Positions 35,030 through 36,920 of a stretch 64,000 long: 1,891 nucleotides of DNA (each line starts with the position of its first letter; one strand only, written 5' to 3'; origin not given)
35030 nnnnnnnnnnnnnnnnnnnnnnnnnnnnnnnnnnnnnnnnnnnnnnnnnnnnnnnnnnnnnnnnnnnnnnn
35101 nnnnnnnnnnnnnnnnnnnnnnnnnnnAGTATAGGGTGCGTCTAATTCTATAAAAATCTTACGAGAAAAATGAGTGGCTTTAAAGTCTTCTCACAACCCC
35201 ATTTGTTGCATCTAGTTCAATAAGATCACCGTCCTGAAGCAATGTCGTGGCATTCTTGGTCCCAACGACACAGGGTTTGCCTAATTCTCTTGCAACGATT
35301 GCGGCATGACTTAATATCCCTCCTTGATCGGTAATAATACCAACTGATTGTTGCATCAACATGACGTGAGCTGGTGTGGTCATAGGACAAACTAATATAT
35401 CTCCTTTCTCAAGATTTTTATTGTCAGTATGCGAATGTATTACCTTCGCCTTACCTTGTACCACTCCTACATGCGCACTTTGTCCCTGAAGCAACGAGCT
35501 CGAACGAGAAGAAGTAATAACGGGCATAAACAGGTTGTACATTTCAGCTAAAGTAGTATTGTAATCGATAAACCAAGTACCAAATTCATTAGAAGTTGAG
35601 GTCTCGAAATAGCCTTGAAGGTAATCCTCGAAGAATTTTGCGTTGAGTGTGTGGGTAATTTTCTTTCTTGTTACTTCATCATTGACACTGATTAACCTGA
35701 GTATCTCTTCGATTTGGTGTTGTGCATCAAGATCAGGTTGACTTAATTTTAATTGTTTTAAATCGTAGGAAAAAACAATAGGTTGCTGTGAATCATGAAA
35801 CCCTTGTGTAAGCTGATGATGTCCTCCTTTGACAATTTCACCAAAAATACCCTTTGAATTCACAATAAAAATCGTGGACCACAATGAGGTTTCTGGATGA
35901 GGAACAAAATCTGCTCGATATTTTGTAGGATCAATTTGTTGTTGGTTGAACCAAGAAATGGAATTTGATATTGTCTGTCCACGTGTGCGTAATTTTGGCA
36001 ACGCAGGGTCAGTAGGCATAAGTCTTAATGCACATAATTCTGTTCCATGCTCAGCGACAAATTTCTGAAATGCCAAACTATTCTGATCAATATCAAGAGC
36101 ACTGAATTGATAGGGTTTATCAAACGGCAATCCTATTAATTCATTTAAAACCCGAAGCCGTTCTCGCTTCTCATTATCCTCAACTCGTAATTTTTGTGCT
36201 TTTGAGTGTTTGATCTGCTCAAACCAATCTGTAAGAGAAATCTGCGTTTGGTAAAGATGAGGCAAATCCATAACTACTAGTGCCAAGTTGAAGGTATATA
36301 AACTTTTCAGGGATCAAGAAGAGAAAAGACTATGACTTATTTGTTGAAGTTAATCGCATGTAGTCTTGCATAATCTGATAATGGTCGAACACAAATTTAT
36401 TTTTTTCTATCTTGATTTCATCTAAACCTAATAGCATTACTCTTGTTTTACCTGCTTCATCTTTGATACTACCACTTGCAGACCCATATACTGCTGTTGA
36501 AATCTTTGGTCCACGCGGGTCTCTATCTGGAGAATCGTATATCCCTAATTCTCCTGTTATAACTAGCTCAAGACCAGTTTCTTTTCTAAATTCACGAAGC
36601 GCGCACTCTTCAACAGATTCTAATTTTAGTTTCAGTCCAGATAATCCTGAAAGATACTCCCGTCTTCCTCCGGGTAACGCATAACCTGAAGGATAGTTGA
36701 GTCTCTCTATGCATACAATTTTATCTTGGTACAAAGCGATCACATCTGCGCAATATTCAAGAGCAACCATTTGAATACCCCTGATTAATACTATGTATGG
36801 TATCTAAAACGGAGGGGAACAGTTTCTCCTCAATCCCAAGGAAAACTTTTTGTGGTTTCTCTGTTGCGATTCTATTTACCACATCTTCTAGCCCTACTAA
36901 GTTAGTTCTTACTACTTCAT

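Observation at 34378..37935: Cluster of two NUDIX hydrolases, an HD-GYP-like protein with an Arg-rich insert, and a PEP-utiliser mobile-domain protein (a third NUDIX sits at 24474)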

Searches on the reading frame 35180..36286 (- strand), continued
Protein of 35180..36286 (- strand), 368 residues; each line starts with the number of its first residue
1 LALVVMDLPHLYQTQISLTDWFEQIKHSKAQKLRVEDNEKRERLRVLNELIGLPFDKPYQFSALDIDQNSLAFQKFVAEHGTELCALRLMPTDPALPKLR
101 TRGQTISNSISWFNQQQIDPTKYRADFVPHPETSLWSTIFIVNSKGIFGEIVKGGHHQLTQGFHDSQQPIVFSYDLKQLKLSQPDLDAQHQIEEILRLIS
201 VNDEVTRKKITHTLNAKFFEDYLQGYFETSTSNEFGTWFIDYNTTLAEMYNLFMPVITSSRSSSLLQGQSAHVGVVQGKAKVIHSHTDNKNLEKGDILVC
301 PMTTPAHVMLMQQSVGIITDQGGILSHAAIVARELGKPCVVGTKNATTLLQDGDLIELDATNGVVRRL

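Call 29: find_encoding_contigs(protein=P0001, flank=10000, max_places=3)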
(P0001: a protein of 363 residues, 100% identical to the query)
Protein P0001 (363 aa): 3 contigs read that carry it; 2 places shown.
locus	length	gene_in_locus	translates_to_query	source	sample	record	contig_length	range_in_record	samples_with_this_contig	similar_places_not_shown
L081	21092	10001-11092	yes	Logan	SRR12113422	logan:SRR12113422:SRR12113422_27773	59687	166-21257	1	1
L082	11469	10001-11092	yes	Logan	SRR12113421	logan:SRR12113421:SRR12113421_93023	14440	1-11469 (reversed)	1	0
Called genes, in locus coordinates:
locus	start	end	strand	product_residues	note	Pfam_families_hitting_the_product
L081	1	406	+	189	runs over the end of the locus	?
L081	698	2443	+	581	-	PF00664:ABC_membrane, PF00005:ABC_tran, PF02463:SMC_N (weak), PF06414:Zeta_toxin (faint)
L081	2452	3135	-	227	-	-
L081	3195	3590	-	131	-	-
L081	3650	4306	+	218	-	-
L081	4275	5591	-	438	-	PF09249:tRNA_NucTransf2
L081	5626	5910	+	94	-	-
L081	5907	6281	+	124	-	-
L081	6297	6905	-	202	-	PF07885:Ion_trans_2 (weak)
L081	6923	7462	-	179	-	PF00226:DnaJ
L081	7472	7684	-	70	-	PF13275:S4_2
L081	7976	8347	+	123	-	-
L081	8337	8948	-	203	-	PF00293:NUDIX, PF19368:WHD_AraR (weak), PF21906:WHD_NrtR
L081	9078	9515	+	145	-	-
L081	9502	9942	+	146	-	PF00293:NUDIX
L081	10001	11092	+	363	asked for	PF00391:PEP-utilizers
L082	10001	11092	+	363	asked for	PF00391:PEP-utilizers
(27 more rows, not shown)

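Call 59: search_protein_families(library=pfam, proteins=[P0005, P0028, L019:3815-5443:+, L005:8879-11089:+, L005:8334-8882:+, L019:2773-3810:+, L060:1010-2041:+, L060:2043-2621:+, L065:9024-9998:+], max_evalue=0.001)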
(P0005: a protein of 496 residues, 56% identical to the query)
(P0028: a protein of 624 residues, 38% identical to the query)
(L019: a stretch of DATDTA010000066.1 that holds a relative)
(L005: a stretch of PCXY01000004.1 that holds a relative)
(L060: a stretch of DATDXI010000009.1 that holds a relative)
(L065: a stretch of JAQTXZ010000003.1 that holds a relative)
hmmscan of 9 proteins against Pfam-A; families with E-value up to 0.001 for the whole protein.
P0005 (496 aa): 2 families
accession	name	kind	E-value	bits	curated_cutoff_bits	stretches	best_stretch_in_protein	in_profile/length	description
PF00391.29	PEP-utilizers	-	1.4e-24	85.9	23.1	1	289-359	2-72/72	PEP-utilising enzyme, mobile domain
PF00293.34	NUDIX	-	2.2e-08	34.6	21.1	1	374-458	7-102/134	NUDIX domain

P0028 (624 aa): 1 family
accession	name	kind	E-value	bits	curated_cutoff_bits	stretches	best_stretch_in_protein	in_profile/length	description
PF00391.29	PEP-utilizers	-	1.1e-24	86.2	23.1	1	548-619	1-72/72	PEP-utilising enzyme, mobile domain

L019:3815-5443:+ (542 aa): 2 families
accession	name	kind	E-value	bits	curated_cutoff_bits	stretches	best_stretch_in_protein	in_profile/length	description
PF00391.29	PEP-utilizers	-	1.1e-24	86.2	23.1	1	287-358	1-72/72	PEP-utilising enzyme, mobile domain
PF01928.26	CYTH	-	1.5e-09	38.4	23.2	1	367-523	1-175/179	CYTH domain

L005:8879-11089:+ (736 aa): 10 families
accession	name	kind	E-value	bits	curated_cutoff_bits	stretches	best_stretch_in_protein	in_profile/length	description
PF01931.24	NTPase_I-T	-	3.9e-51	173.6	25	1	7-168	1-162/162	Protein of unknown function DUF84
PF00391.29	PEP-utilizers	-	2e-27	95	23.1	1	659-730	1-72/72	PEP-utilising enzyme, mobile domain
PF13649.12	Methyltransf_25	-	4.8e-14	53.3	27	1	221-307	2-97/97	Methyltransferase domain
PF08241.18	Methyltransf_11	-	1.8e-13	51.3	21.2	1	221-311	1-95/95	Methyltransferase domain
PF13489.12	Methyltransf_23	-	1.7e-11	44.5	27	1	207-314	13-119/164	Methyltransferase domain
PF08242.18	Methyltransf_12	-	2.6e-10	41.3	30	1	221-309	1-98/98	Methyltransferase domain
PF03848.20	TehB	-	7.1e-09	35.8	20.4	1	192-350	9-163/193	Tellurite resistance protein TehB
PF13847.12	Methyltransf_31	-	4.5e-07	30.1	27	1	219-313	6-111/145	Methyltransferase domain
PF07021.18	MetW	-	8.3e-06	26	21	1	206-282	3-83/193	Methionine biosynthesis protein MetW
PF02353.26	CMAS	-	2.5e-05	24.2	27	1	218-317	64-170/273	Mycolic acid cyclopropane synthetase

L005:8334-8882:+ (182 aa): 1 family
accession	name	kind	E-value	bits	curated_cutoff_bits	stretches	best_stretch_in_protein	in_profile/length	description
PF00293.34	NUDIX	-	2.1e-13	50.8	21.1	1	50-160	8-124/134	NUDIX domain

L019:2773-3810:+ (345 aa): 3 families
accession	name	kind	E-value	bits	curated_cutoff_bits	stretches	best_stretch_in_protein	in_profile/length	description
PF00867.23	XPG_I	-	4.4e-25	88.3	24.9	1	143-236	1-89/89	XPG I-region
PF00752.23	XPG_N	-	2.3e-18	66.9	22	1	12-100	17-100/101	XPG N-terminal domain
PF01367.25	5_3_exonuc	-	0.00014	22.7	40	1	225-269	5-49/97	5'-3' exonuclease, C-terminal SAM fold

L060:1010-2041:+ (343 aa): 2 families
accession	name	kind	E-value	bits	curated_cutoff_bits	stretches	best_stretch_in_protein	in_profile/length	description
PF00867.23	XPG_I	-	1.8e-25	89.6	24.9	1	143-236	1-89/89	XPG I-region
PF00752.23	XPG_N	-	4.3e-19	69.3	22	1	12-101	17-101/101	XPG N-terminal domain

L060:2043-2621:+ (192 aa): 13 families
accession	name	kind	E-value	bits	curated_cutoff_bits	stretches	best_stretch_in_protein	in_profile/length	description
PF08241.18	Methyltransf_11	-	8.4e-20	71.7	21.2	1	43-134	1-95/95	Methyltransferase domain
PF13649.12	Methyltransf_25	-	1.4e-19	71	27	1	42-130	1-97/97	Methyltransferase domain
PF13489.12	Methyltransf_23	-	2.1e-16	60.6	27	1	23-159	10-148/164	Methyltransferase domain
PF13847.12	Methyltransf_31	-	9.2e-13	48.6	27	1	38-135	3-110/145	Methyltransferase domain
PF08242.18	Methyltransf_12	-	1.3e-11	45.5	30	1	43-132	1-98/98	Methyltransferase domain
PF07021.18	MetW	-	3.9e-11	43.4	21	1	38-129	13-105/193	Methionine biosynthesis protein MetW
PF03848.20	TehB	-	2.4e-09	37.4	20.4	1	36-175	28-170/193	Tellurite resistance protein TehB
PF01209.24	Ubie_methyltran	-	8.4e-06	25.7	20.1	1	35-135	44-152/233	ubiE/COQ5 methyltransferase family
PF02353.26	CMAS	-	9.4e-05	22.3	27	1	38-134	62-164/273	Mycolic acid cyclopropane synthetase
PF01728.25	FtsJ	-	0.00022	21.6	24.1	1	33-95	18-82/181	FtsJ-like methyltransferase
PF05724.17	TPMT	-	0.00024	21.3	26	1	19-86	18-86/218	Thiopurine S-methyltransferase (TPMT)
PF03141.22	Methyltransf_29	-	0.00075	18.6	23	1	36-137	115-220/506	Putative S-adenosyl-L-methionine-dependent methyltransferase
PF05148.21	Methyltransf_8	-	0.00094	19.5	27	0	4-135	38-157/219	Hypothetical methyltransferase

L065:9024-9998:+ (324 aa): 1 family
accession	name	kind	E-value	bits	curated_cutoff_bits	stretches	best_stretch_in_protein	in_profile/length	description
PF01326.24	PPDK_N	-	9.8e-99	331.2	27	1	15-323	2-311/328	Pyruvate phosphate dikinase, AMP/ATP-binding domain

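Call 77: search_protein_families(library=padloc, proteins=[window:35180-36286:-], max_evalue=0.01)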
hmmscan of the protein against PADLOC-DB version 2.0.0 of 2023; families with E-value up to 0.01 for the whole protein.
window:35180-36286:- (368 aa): 0 families

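Call 78: search_protein_families(library=phrogs, proteins=[window:35180-36286:-], max_evalue=0.01)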
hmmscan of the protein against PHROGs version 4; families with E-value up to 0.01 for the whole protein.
window:35180-36286:- (368 aa): 1 family
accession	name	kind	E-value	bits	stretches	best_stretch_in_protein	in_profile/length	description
phrog_18609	-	other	1.5e-14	54.4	1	255-348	377-471/685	kinase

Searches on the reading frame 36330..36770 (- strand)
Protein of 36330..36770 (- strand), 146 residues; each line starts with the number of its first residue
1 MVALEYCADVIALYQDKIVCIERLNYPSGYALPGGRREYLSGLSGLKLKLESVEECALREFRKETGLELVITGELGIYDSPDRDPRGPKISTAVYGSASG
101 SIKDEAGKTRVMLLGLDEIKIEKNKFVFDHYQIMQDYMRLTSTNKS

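Call 4: search_protein_families(library=pfam, proteins=[window:36330-36770:-], max_evalue=0.01)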
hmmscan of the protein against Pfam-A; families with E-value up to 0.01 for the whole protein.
window:36330-36770:- (146 aa): 1 family
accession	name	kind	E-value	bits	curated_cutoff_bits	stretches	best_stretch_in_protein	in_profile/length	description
PF00293.34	NUDIX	-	5.9e-08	33.2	21.1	1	8-135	6-132/134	NUDIX domain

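Call 5: search_protein_families(library=ncbifam, proteins=[window:36330-36770:-], max_evalue=0.01)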
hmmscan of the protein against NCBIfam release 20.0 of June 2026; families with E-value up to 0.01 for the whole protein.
window:36330-36770:- (146 aa): 4 families
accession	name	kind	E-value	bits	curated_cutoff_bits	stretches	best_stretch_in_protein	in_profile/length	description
NF003791.0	PRK05379.2-3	equivalog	7.1e-05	22.1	409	1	49-138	238-337/340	bifunctional nicotinamide-nucleotide adenylyltransferase/Nudix hydroxylase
NF003790.0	PRK05379.2-2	equivalog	0.0005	19.2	403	1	45-138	249-351/354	bifunctional nicotinamide mononucleotide adenylyltransferase/ADP-ribose pyrophosphatase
NF003788.0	PRK05379.1-5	equivalog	0.0011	18.3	354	1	46-137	246-347/351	bifunctional nicotinamide-nucleotide adenylyltransferase/Nudix hydroxylase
NF003786.0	PRK05379.1-2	equivalog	0.0054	16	397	1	8-138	221-352/354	bifunctional nicotinamide-nucleotide adenylyltransferase/Nudix hydroxylase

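Call 38: search_solved_structures(query=window:36330-36770:-, max_evalue=1, show_alignments=2)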
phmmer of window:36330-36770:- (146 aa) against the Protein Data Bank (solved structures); distinct sequences matched with E-value up to 1: 10.
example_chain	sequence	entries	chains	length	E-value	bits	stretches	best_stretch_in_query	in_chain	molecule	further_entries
2yyh_A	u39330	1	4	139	1.2e-16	64.4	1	18-139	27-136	8-OXO-dGTPase domain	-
3i9x_A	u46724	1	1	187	3e-05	27.5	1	48-133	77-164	mutT/nudix family protein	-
3id9_A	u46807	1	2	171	0.001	22.5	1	15-86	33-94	MutT/NUDIX family protein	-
2fml_A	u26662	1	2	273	0.0052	20.2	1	17-92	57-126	MutT/nudix family protein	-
5bs6_A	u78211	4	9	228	0.0055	20.1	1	43-99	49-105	transcriptional regulator AraR | transcriptional factor AraR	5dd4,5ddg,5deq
2qjo_A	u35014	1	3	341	0.079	16.4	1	48-138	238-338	Bifunctional NMN adenylyltransferase/Nudix hydrolase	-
3ww1_A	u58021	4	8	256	0.64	13.4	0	25-45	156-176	L-ribose isomerase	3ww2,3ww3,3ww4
6fl4_A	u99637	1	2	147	0.8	13.1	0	30-70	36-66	Nudix hydrolase 1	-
5gp0_E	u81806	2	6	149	0.83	13.1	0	30-70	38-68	Nudix hydrolase 1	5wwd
6dby_A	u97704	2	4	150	0.84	13.1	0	30-70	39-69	Nudix hydrolase 1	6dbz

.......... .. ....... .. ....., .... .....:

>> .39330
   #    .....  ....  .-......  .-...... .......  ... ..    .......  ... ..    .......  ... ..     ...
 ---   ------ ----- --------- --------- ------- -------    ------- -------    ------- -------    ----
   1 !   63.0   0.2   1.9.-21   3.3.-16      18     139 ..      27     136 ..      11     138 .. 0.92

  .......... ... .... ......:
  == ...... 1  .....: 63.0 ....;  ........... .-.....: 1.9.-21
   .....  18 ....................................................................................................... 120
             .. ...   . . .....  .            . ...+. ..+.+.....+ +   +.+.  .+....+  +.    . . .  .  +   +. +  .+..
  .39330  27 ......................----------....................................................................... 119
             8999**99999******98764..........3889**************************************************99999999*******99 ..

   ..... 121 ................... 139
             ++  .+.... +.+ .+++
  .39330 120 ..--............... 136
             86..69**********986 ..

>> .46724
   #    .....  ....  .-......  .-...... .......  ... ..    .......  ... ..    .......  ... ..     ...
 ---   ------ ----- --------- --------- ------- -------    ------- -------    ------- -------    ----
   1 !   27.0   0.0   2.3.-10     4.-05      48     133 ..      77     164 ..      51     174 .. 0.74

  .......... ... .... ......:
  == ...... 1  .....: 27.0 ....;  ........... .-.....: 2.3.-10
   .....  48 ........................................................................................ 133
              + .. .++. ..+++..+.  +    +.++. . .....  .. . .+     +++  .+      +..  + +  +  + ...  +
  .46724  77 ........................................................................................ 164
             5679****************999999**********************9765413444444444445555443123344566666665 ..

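Call 77: search_protein_families(library=padloc, proteins=[window:36330-36770:-], max_evalue=0.01)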
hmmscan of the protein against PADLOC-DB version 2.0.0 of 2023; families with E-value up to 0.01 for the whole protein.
window:36330-36770:- (146 aa): 0 families

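Call 78: search_protein_families(library=phrogs, proteins=[window:36330-36770:-], max_evalue=0.01)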
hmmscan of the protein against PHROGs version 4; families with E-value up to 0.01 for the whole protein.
window:36330-36770:- (146 aa): 1 family
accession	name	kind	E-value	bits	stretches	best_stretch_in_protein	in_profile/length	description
phrog_1198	-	other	3.6e-11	44.3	1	12-94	43-121/253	MutT/NUDIX hydrolase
